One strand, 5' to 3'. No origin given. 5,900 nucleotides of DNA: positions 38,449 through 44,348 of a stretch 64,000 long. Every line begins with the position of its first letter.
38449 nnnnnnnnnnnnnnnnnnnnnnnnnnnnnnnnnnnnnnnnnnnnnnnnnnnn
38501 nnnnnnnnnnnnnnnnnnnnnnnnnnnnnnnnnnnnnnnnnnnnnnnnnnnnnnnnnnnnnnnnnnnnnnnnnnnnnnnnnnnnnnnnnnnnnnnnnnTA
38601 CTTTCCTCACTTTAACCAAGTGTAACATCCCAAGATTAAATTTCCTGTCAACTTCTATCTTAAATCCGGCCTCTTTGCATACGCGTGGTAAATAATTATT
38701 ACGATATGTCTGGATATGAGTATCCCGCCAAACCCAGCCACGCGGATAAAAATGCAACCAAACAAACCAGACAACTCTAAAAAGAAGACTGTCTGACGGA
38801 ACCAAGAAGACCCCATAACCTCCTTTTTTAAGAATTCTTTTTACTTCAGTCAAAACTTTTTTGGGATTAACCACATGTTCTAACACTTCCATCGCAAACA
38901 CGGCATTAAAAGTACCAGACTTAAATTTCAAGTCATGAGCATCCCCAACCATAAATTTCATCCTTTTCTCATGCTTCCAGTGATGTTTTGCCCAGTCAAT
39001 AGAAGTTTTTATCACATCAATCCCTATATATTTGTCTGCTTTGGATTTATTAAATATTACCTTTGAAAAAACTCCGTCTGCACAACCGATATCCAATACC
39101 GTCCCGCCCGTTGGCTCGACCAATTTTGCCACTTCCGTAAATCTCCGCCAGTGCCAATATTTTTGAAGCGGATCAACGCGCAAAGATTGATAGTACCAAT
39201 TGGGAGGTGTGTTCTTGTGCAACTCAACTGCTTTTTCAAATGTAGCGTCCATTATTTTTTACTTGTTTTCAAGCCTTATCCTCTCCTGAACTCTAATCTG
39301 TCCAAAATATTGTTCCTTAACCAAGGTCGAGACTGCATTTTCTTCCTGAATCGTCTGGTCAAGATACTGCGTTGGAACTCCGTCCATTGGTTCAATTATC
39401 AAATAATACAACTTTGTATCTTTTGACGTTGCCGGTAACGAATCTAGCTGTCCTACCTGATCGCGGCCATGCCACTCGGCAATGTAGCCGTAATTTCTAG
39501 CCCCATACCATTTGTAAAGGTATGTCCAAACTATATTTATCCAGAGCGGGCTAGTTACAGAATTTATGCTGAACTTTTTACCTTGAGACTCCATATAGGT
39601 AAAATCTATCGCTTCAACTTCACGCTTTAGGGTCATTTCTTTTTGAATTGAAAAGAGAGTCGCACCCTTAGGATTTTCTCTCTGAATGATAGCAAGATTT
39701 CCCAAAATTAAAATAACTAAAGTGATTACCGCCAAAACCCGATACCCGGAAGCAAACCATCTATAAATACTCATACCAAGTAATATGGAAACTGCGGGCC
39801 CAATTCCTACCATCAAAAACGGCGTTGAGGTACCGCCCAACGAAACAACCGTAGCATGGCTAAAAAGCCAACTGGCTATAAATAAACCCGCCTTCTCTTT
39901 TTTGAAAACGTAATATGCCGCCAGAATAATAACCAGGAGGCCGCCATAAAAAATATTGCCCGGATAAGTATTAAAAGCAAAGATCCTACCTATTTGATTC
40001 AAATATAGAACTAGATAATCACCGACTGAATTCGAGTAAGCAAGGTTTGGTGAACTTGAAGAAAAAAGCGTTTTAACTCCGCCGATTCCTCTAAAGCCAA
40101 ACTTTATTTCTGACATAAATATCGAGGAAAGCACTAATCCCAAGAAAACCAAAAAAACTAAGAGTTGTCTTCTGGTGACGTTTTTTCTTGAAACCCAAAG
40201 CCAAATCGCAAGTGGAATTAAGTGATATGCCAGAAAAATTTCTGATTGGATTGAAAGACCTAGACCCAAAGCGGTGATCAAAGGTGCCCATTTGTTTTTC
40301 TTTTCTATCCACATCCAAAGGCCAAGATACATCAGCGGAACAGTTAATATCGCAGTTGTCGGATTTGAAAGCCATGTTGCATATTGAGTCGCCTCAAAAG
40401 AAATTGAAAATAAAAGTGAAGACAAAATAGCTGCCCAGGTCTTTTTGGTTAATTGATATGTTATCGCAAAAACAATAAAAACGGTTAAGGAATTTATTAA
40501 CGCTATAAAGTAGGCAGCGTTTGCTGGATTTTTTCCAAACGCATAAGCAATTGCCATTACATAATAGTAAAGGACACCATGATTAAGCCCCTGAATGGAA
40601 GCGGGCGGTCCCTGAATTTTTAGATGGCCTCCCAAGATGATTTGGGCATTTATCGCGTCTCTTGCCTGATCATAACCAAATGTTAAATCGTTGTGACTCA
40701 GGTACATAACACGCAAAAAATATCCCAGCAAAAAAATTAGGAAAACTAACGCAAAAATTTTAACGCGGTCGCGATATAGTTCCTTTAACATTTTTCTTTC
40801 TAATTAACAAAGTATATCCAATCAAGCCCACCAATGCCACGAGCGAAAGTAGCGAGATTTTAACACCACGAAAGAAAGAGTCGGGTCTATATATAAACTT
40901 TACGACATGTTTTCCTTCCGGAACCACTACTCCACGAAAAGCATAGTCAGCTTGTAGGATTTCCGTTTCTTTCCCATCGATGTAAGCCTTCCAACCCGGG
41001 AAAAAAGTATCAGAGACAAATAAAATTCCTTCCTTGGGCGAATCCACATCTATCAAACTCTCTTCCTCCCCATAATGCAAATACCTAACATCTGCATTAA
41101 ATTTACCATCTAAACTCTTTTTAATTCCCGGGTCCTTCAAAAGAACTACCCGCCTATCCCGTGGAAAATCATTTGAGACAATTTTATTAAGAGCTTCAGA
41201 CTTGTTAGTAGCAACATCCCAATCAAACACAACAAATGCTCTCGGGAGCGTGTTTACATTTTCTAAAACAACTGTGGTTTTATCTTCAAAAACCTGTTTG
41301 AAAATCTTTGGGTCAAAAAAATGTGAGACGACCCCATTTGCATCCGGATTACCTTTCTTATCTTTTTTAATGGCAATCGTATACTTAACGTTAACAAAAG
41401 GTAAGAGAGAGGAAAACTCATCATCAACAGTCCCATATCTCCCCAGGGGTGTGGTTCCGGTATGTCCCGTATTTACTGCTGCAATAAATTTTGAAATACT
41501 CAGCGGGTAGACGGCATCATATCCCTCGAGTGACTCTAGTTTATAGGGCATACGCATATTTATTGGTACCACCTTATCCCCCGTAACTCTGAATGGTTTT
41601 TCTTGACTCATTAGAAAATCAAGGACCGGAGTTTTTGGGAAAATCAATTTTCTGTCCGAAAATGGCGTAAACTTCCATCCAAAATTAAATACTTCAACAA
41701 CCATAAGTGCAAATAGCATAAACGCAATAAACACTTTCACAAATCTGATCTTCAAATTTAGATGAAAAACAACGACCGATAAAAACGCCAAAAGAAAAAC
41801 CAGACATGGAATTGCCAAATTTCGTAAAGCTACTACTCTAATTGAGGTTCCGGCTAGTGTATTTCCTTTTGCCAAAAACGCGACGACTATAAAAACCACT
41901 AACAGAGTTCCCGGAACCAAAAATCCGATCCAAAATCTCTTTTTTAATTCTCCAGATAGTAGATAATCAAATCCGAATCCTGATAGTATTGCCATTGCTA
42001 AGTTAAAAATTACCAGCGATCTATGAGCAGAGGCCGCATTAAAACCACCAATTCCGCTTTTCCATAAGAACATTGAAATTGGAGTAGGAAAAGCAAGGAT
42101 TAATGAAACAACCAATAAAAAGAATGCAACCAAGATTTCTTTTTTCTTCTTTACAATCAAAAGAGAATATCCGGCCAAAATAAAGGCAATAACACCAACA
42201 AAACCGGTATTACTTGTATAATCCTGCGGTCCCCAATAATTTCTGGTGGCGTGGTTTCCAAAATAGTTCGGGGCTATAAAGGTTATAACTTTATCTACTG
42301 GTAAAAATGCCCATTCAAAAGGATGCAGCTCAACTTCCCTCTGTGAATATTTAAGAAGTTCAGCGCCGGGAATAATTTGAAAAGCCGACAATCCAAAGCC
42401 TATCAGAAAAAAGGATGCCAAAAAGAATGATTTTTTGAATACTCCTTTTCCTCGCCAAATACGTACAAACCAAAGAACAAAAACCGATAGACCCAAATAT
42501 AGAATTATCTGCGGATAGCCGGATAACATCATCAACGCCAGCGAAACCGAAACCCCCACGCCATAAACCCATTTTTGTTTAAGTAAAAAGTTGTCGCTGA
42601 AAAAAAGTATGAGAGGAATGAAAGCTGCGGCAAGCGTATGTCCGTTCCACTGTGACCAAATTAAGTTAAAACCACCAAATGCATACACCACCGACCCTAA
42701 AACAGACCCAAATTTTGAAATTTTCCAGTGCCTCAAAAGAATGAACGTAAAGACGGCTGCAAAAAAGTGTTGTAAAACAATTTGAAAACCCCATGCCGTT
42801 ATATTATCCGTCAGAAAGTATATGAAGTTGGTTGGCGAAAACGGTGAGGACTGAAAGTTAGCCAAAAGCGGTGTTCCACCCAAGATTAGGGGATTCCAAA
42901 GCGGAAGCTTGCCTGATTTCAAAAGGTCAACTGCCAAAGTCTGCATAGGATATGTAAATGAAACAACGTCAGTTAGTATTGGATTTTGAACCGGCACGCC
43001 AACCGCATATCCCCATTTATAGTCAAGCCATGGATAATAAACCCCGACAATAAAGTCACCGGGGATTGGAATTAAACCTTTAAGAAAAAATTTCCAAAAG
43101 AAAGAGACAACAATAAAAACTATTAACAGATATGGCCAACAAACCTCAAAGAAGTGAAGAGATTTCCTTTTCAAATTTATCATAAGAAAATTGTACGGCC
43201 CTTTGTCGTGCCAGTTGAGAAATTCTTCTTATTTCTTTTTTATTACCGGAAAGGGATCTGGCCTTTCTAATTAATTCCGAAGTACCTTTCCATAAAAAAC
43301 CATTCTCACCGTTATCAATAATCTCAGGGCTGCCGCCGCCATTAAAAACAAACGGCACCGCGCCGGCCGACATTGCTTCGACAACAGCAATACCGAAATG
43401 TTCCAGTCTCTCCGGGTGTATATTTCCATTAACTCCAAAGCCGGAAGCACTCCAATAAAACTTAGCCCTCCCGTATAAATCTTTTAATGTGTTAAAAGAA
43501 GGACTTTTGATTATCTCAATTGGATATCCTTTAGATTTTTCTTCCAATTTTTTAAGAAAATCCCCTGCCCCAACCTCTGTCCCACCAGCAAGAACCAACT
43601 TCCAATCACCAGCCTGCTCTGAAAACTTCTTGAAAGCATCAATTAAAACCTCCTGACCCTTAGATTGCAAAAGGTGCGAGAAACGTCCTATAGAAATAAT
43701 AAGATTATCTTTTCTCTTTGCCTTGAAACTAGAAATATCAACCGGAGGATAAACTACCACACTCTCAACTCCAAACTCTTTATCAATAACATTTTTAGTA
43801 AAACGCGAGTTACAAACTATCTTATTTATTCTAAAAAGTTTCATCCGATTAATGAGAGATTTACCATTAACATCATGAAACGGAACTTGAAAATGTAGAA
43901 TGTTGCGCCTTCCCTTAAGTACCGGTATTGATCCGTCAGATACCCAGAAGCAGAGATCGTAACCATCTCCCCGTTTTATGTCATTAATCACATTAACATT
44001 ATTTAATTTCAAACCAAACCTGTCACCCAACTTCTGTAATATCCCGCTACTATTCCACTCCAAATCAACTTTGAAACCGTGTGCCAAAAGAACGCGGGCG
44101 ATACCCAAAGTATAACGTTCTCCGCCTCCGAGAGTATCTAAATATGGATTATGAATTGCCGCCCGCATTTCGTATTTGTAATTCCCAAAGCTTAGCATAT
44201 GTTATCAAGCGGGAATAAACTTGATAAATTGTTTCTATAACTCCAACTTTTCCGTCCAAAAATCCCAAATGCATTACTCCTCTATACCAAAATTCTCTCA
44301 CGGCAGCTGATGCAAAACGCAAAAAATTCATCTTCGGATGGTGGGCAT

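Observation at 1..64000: About 20 GT-C-fold membrane glycosyltransferase genes in 64 kb: an outsized extracytoplasmic glycosylation island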

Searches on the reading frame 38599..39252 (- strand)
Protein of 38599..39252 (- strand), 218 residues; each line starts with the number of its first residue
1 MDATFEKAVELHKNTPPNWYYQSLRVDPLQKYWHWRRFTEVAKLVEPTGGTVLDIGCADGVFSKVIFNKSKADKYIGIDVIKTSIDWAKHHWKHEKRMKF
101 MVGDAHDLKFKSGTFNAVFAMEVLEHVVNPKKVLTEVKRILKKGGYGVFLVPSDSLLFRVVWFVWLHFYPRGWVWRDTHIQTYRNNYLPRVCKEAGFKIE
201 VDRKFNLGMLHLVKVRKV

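Call 8: search_protein_families(library=pfam, max_evalue=0.01, proteins=[window:38599-39252:-])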
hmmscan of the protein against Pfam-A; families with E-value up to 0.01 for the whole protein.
window:38599-39252:- (218 aa): 16 families
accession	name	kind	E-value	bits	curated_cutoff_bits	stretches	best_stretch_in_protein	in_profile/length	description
PF13489.12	Methyltransf_23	-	4.6e-22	78.9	27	1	39-199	11-161/164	Methyltransferase domain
PF08241.18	Methyltransf_11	-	3.7e-21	76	21.2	1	53-148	1-94/95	Methyltransferase domain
PF13847.12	Methyltransf_31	-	1.9e-19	70.2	27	1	49-148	4-108/145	Methyltransferase domain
PF13649.12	Methyltransf_25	-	1.6e-18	67.6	27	1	52-145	1-97/97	Methyltransferase domain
PF08242.18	Methyltransf_12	-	1.5e-12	48.6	30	1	53-145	1-96/98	Methyltransferase domain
PF01209.24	Ubie_methyltran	-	9.3e-09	35.4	20.1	1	29-154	29-156/233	ubiE/COQ5 methyltransferase family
PF01728.25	FtsJ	-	1.2e-06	29.1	24.1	1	42-111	16-81/181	FtsJ-like methyltransferase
PF08003.17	Methyltransf_9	-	1.8e-06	27.6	23.8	1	33-146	102-214/315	Protein of unknown function (DUF1698)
PF07021.18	MetW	-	1.5e-05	25.2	21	1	38-143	4-104/193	Methionine biosynthesis protein MetW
PF12847.13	Methyltransf_18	-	1.9e-05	25.2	27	1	36-101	3-70/151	Methyltransferase domain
PF03291.22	mRNA_G-N7_MeTrfase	-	0.00029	20.5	26.6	1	51-125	64-132/315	mRNA (guanine-N(7))-methyltransferase domain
PF05175.20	MTS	-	0.001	19.2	23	1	43-107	26-92/170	Methyltransferase small domain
PF06325.19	PrmA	-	0.0026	17.7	22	1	48-148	161-257/296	Ribosomal protein L11 methyltransferase (PrmA)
PF05219.18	DREV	-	0.0033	17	26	1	49-146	95-183/265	DREV methyltransferase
PF02353.26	CMAS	-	0.0068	16.2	27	1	43-146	57-161/273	Mycolic acid cyclopropane synthetase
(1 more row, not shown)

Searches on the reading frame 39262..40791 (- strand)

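Call 5: search_protein_families(library=pfam, max_evalue=0.01, proteins=[window:39262-40791:-])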
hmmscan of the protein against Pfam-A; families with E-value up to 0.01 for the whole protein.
window:39262-40791:- (510 aa): 1 family
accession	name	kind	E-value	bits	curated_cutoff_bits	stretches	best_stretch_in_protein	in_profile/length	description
PF13231.12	PMT_2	-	8.6e-06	26.5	26.1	1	71-223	2-155/160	Dolichyl-phosphate-mannose-protein mannosyltransferase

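Call 80: search_protein_families(library=ncbifam, max_evalue=0.001, proteins=[window:39262-40791:-])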
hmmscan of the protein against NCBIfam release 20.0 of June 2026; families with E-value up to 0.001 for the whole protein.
window:39262-40791:- (510 aa): 0 families

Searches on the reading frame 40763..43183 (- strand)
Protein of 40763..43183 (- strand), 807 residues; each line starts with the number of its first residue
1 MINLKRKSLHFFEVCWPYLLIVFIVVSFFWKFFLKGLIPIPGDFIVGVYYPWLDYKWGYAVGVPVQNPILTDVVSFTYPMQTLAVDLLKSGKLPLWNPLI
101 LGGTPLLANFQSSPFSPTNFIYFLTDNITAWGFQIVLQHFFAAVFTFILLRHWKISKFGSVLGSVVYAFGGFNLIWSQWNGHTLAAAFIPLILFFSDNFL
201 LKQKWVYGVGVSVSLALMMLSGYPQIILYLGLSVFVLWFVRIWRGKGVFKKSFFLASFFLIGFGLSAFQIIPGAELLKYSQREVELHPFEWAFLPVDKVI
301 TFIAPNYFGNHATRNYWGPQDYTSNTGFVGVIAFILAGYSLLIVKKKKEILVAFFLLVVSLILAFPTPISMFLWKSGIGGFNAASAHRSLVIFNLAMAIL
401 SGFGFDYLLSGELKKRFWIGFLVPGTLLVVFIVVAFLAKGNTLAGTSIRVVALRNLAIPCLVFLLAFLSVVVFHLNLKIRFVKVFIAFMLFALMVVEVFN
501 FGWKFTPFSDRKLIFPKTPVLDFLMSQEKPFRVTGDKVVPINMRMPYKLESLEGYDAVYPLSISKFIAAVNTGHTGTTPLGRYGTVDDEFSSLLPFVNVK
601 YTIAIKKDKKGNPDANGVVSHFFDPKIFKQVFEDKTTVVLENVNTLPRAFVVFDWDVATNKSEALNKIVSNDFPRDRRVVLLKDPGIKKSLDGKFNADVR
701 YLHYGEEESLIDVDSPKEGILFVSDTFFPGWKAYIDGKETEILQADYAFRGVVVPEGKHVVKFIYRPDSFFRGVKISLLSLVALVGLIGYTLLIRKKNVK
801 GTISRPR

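Call 5: search_protein_families(library=pfam, max_evalue=0.01, proteins=[window:40763-43183:-])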
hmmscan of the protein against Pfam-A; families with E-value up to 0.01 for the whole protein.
window:40763-43183:- (807 aa): 2 families
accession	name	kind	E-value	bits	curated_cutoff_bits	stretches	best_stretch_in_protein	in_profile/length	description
PF09586.16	YfhO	-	4.5e-24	85.3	28.5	2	112-652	73-594/835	Bacterial membrane protein YfhO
PF06144.19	DNA_pol3_delta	-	0.0095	16.4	21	0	633-689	13-73/124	DNA polymerase III, delta subunit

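Call 80: search_protein_families(library=ncbifam, max_evalue=0.001, proteins=[window:40763-43183:-])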
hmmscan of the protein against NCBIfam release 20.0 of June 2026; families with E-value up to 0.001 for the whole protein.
window:40763-43183:- (807 aa): 1 family
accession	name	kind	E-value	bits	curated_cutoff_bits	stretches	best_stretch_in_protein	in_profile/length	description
NF047590.1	GlcsyltransPgfM2Strep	equivalog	0.00033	18.9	1500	1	720-785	809-874/884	glycosyltransferase PgfM2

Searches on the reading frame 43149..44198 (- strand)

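Call 8: search_protein_families(library=pfam, max_evalue=0.01, proteins=[window:43149-44198:-])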
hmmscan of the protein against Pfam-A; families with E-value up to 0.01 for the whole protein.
window:43149-44198:- (350 aa): 3 families
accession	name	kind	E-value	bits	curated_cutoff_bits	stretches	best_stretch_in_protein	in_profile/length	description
PF00534.26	Glycos_transf_1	-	8.4e-23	81.2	26.4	1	159-332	10-171/172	Glycosyl transferases group 1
PF13692.12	Glyco_trans_1_4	-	8.9e-15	55.6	27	1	166-316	3-139/142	Glycosyl transferases group 1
PF13439.12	Glyco_transf_4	-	1.1e-05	26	28.5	0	117-156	128-169/170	Glycosyltransferase Family 4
